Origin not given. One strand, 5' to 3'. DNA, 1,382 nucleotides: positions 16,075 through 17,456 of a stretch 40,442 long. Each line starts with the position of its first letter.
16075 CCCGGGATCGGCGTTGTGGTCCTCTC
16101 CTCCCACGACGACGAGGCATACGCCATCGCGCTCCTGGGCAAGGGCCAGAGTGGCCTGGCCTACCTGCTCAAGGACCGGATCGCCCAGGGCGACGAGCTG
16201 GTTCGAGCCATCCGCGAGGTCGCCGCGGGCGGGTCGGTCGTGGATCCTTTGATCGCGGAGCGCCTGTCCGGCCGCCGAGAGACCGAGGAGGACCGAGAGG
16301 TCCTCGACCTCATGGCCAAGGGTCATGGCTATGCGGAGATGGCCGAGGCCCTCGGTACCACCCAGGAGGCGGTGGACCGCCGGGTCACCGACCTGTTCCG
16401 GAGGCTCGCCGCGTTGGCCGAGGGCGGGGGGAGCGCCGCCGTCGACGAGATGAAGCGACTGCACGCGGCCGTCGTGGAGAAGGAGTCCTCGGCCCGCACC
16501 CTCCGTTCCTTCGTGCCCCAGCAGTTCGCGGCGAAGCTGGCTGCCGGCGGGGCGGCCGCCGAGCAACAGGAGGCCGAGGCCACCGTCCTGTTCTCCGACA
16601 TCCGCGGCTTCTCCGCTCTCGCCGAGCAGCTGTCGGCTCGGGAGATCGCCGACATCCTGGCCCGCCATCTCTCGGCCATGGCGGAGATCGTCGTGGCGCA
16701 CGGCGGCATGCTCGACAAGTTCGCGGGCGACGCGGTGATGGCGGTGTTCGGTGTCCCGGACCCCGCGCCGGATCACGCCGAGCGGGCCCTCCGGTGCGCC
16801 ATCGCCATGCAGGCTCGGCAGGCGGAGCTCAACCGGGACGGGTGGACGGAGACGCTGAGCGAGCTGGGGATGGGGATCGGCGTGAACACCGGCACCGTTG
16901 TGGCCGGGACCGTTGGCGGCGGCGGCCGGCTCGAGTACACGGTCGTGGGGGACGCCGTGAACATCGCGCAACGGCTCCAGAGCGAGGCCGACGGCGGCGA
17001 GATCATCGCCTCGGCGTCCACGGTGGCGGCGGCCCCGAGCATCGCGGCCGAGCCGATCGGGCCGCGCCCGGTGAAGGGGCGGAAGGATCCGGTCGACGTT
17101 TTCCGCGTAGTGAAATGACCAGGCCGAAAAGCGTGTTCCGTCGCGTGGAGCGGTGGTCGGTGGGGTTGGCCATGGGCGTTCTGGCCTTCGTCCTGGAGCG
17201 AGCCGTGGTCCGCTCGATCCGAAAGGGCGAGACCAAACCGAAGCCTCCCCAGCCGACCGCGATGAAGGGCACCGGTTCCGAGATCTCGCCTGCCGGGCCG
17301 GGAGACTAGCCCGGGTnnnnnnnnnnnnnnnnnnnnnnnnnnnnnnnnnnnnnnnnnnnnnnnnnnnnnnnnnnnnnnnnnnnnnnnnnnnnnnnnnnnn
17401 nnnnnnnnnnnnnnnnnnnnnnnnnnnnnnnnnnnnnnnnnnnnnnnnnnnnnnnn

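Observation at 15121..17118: A complete NarL-type response regulator with a class III cyclase appended (REC-LuxR_HTH-CYC), head-to-head with its unfused paralogue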

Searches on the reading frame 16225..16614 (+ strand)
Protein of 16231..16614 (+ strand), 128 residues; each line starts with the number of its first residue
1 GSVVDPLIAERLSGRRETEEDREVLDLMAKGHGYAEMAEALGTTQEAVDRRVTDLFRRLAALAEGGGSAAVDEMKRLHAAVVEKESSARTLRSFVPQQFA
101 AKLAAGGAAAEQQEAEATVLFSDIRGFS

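Call 24: search_protein_families(library=pfam, proteins=[window:16231-16551:+], max_evalue=10)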
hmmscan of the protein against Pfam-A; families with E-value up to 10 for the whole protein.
seq(107 aa): 7 families
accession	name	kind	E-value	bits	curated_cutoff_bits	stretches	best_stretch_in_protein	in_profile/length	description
PF13518.12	HTH_28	-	0.00027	21.4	25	1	23-62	4-44/52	Helix-turn-helix domain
PF08281.18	Sigma70_r4_2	-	0.00046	20.2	25.7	1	19-53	13-48/54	Sigma-70, region 4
PF13404.12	HTH_AsnC-type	-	0.0059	16.8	27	1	34-55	20-41/42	AsnC-type helix-turn-helix domain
PF00196.25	GerE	-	0.029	14.4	23.5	1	18-60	4-46/57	Bacterial regulatory proteins, luxR family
PF04545.22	Sigma70_r4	-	0.038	14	24.1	1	18-59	6-48/50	Sigma-70, region 4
PF22451.2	NirdL-like_HTH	-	0.054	13.5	27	1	34-56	19-41/47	Siroheme decarboxylase NirDL-like HTH domain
PF18024.7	HTH_50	-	0.11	12.7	27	1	36-52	28-44/50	Helix-turn-helix domain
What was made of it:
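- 16246..16422 (+): Linker helix plus GerE-derived three-helix HTH-like module (residues 135-193), degenerate and without alpha-10. GerE scores 14.4 bits, below the cut-off (call 24).
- On Response regulator receiver, NarL/FixJ subfamily: GerE scores 14.4 bits against a cut-off of 23.5 (call 24).
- On GerE/LuxR_C-type HTH DNA-binding domain (PF00196): 14.4 bits, E 0.03, profile positions 4-46 of 57 (call 24).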

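Call 27: search_solved_structures(query=window:16231-16614:+, max_evalue=10, show_alignments=5)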
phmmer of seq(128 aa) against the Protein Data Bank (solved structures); distinct sequences matched with E-value up to 10: 3.
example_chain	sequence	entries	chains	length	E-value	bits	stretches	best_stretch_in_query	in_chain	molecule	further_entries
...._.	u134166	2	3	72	0.44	14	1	18-60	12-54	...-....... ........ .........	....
2rnj_A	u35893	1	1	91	0.76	13.3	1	18-60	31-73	Response regulator protein vraR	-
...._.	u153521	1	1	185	2.1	11.8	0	17-48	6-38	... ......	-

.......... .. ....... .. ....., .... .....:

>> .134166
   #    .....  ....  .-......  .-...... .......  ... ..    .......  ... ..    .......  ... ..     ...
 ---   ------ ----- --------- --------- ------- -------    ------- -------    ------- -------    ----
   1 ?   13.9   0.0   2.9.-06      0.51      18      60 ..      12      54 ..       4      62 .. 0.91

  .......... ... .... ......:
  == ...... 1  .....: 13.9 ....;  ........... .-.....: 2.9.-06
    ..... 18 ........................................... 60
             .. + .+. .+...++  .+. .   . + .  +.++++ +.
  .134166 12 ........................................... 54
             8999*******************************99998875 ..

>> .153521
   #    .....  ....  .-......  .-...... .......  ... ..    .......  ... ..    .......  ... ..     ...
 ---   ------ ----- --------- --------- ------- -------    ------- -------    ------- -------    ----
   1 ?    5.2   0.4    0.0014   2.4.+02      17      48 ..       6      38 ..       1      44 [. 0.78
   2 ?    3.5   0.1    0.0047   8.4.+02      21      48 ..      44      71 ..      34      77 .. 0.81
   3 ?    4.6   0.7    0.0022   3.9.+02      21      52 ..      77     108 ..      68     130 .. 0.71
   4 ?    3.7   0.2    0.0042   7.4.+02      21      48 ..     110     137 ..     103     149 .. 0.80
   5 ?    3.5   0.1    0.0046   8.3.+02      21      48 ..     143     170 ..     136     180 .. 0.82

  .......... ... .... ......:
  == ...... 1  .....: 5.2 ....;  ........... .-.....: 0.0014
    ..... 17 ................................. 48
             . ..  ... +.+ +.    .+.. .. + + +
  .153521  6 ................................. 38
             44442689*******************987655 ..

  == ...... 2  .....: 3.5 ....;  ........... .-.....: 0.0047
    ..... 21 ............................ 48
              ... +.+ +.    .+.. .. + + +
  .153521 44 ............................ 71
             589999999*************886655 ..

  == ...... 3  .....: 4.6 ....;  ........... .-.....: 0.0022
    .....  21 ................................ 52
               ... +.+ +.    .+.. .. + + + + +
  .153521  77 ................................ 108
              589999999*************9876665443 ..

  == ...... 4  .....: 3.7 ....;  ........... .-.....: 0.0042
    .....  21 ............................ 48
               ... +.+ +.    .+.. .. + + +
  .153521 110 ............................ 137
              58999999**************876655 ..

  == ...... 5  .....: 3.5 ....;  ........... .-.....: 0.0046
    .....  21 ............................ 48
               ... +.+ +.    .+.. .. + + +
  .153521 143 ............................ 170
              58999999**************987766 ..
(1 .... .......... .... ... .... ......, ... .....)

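Call 81: predict_structure(alignment_id=A4)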
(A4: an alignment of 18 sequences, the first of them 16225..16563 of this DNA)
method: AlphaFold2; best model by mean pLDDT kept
length: 113 residues; sequences in the alignment: 18
mean_pLDDT: 75.6   pTM: 0.54
mean pLDDT of the five models: 75.6, 75.4, 75.1, 73.5, 70.6
residues with pLDDT >= 90: 22; 70-90: 56; 50-70: 28; < 50: 7
segments of 3 or more residues with pLDDT < 50: 1-3, 111-113
pLDDT, mean of each block of 10 residues (from residue 1): 58 59 86 90 94 89 78 78 79 71 60 40
secondary structure, 60 per line:
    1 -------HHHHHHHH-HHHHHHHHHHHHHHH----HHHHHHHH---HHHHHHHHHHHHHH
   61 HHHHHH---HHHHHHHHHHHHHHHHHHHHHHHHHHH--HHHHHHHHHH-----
elements in order: H8-15 H17-31 H36-43 H47-66 H70-96 H99-108

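Call 83: fold_search(model_id=the predicted structure, library=pdb)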
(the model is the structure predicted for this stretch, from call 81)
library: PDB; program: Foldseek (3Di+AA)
matches with E <= 10: 322; with E <= 0.001: 0
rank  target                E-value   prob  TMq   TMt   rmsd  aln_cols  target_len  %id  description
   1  4gvp_A                2.2e-01  0.99  0.33  0.18   9.1        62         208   24  Crystal Structure of the Response Regulator Protein VraR from Staphylococcus aureus (released 2013-05-08)
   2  5hev_B                3.1e-01  0.82  0.33  0.19   7.2        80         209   18  Crystal Structure of the beryllofluoride-activated LiaR from Enterococcus faecium (released 2016-11-16)
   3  5hev_A                3.3e-01  0.92  0.36  0.21   4.7        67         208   24  Crystal Structure of the beryllofluoride-activated LiaR from Enterococcus faecium (released 2016-11-16)
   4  4wul_A                3.8e-01  0.94  0.33  0.55   4.8        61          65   24  Crystal structure of E. faecalis DNA binding domain LiaRD191N complexed with 26bp DNA (released 2015-05-06)
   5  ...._A                3.8e-01  0.91  0.32  0.53   6.7        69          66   23  C-terminal domain of VraR (released 2022-05-18)
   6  1zlj_D                4.5e-01  0.96  0.34  0.56   4.9        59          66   19  Crystal Structure of the Mycobacterium tuberculosis Hypoxic Response Regulator DosR C-terminal Domain (released 2006-01-31)
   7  1je8_E                4.8e-01  0.93  0.34  0.54   4.9        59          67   22  Two-Component response regulator NarL/DNA Complex: DNA Bending Found in a High Affinity Site (released 2002-09-27)
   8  4wsz_A                4.8e-01  0.92  0.34  0.55   4.6        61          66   24  Crystal structure of the DNA binding domains of wild type LiaR from E. faecalis (released 2015-05-06)
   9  1zlj_B                5.1e-01  0.95  0.34  0.54   4.9        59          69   19  Crystal Structure of the Mycobacterium tuberculosis Hypoxic Response Regulator DosR C-terminal Domain (released 2006-01-31)
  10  4wt0_A                5.1e-01  0.87  0.33  0.54   5.7        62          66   21  Crystal structure of the DNA binding domains of LiaRD191N from E. faecalis (released 2015-05-06)
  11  4wul_B                5.4e-01  0.90  0.33  0.55   4.8        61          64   24  Crystal structure of E. faecalis DNA binding domain LiaRD191N complexed with 26bp DNA (released 2015-05-06)
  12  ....                  5.4e-01  0.85  0.32  0.51   6.7        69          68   23  C-terminal domain of VraR (released 2022-05-18)
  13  4yn8                  5.4e-01  0.82  0.37  0.22   9.1        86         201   19  Crystal Structure of Response Regulator ChrA in Heme-Sensing Two Component System (released 2015-08-19)
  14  3c57_A                5.7e-01  0.99  0.35  0.76   0.8        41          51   22  Crystal Structure of the Mycobacterium tuberculosis Hypoxic Response Regulator DosR C-terminal Domain Crystal Form II (released 2008-04-22)
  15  1zlj_A                5.7e-01  0.89  0.33  0.52   6.6        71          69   21  Crystal Structure of the Mycobacterium tuberculosis Hypoxic Response Regulator DosR C-terminal Domain (released 2006-01-31)
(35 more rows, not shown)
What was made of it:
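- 16246..16422 (+): Foldseek returns LuxR/GerE DNA-binding domains at 0.8-1.0 A over 38-41 columns (call 83).
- On GerE/LuxR_C-type HTH DNA-binding domain (PF00196): E-values are weak (0.2-1.3) because the domain is small (call 83). Structural alignments that include it degrade to about 4.8 A (call 83).
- Closest known: NarL/FixJ-family response regulators. Same: The phospho-site is the same, the HisKA_3 kinase context is the same, and the tri-helical HTH core is shared (call 83).
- Checked: The segment is GerE-derived and keeps the tri-helical core fold (call 83), but it is degenerate and truncated.
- The tri-helical GerE core fold is retained: Foldseek top hits are all LuxR-type DNA-binding domains, at 0.8-1.0 A over 38-41 columns and about 4.8 A once alpha-10 is included (call 83). 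The tri-helical GerE core is retained (call 83).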

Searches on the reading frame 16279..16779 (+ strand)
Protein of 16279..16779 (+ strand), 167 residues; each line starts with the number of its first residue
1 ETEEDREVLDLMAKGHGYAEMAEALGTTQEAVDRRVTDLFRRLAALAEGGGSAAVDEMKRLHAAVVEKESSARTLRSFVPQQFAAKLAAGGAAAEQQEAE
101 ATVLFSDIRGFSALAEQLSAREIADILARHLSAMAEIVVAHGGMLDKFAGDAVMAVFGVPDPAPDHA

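Call 46: find_related_loci(query=A2, collection=genome_contigs, flank=6000)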
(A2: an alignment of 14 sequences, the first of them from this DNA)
Query A2 (167 aa) in genome_contigs; peptide patterns used: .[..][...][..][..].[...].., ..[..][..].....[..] (x = any residue, [..] = any of these).
600 stretches matched a pattern (row limit reached: there are more); 591 encode a relative of the query (tblastn E <= 1e-3); the best 80 are kept; 80 distinct loci.
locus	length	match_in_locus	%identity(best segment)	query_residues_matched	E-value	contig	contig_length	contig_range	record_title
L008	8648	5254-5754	99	1-167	2e-104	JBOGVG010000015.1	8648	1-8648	MAG: Actinomycetota bacterium isolate SC-S_metawrap_bin.145 k127_5168390, whole genome shotgun sequence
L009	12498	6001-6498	72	3-166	5e-72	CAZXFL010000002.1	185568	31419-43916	MAG TPA_asm: uncultured Actinomycetes bacterium isolate SRP119689_co1_219 genome assembly, contig: NODE_43_length_185568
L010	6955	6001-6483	73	5-167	2e-69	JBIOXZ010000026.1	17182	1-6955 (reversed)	MAG: Actinomycetota bacterium isolate MAG043 k127_1651205, whole genome shotgun sequence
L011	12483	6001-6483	66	4-167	3e-67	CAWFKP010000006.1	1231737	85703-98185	MAG: uncultured Actinomycetes bacterium isolate MFD00392.bin.2.405 genome assembly, contig: contig_7893, whole genome sh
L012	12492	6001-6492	66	3-167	1e-66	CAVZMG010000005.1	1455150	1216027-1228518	MAG: uncultured Actinomycetes bacterium isolate MFD02134.bin.1.239 genome assembly, contig: contig_3430, whole genome sh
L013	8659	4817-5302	67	3-167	9e-67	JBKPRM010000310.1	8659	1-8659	MAG: Actinomycetota bacterium isolate GS_EKS_MAG_00049 GS_EKS_000000824149, whole genome shotgun sequence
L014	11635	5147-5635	68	3-167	1e-66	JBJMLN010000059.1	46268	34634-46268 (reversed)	MAG: Actinomycetota bacterium isolate H1_18_all_fractions_maxb_99_69_12 k255_3415275, whole genome shotgun sequence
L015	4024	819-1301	68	3-167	4e-66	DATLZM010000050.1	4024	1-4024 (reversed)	MAG TPA_asm: Actinomycetota bacterium isolate SMAG_U13298 k141_122038, whole genome shotgun sequence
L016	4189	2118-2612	61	3-167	2e-65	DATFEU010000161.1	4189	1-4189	MAG TPA_asm: Actinomycetota bacterium isolate SMAG_U8616 k141_77672, whole genome shotgun sequence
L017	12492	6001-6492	66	3-167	6e-65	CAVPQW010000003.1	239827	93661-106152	MAG: uncultured Actinomycetes bacterium isolate MFD00392.bin.2.126 genome assembly, contig: contig_38584, whole genome s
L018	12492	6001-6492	64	3-167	8e-64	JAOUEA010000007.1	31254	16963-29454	MAG: Actinomycetota bacterium isolate 4_1_Jan_SF_Bin49 4_1_Jan_SF_Bin49_scaffold_371_c1, whole genome shotgun sequence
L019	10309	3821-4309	69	3-167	9e-64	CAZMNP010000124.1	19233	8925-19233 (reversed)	MAG TPA_asm: uncultured Actinomycetes bacterium isolate binchicken_co31_380 genome assembly, contig: k141_441824, whole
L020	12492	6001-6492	64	3-167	4e-63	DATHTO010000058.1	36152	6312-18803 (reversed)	MAG TPA_asm: Actinomycetota bacterium isolate SMAG_U16079 k141_1499846, whole genome shotgun sequence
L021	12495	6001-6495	66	3-167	3e-62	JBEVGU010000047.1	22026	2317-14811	MAG: Actinomycetota bacterium isolate T2R5BO.18.metabat2 T2R5BO.18.metabat2_k133_602330, whole genome shotgun sequence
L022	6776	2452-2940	61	3-167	5e-62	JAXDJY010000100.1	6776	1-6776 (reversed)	MAG: Actinomycetota bacterium isolate BP_582 scaffold_6833258, whole genome shotgun sequence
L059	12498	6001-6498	38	2-166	4e-27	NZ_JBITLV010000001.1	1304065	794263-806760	Spongisporangium articulatum strain NPDC049639 NPDC049639_33_E2.ctg-0001, whole genome shotgun sequence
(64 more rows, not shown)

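Call 84: search_protein_families(library=ncbifam, proteins=[L059:4362-5378:-], max_evalue=0.01)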
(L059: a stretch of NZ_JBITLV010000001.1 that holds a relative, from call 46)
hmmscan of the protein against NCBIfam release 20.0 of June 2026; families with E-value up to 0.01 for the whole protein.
L059:4362-5378:- (339 aa): 3 families
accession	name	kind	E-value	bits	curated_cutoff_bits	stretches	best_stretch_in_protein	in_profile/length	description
NF058543.1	ActPatMycb56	equivalog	5.6e-06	25.4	460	1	239-311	16-92/317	acetyltransferase Pat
TIGR03896.1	cyc_nuc_ocin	subfamily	0.00029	20.3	161.05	1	243-320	9-95/317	bacteriocin-type transport-associated protein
NF041163.2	encap_f2b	equivalog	0.0066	15.6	400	1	235-321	88-180/450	family 2B encapsulin nanocompartment shell protein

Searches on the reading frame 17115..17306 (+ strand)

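Call 55: search_protein_families(library=pfam, proteins=[window:17115-17306:+], max_evalue=0.1)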
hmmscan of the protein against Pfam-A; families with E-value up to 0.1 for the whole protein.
seq(64 aa): 1 family
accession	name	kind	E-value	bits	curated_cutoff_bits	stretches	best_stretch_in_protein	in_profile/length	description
PF14362.11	DUF4407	-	0.02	14.6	31.3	1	14-42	48-76/297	Domain of unknown function (DUF4407)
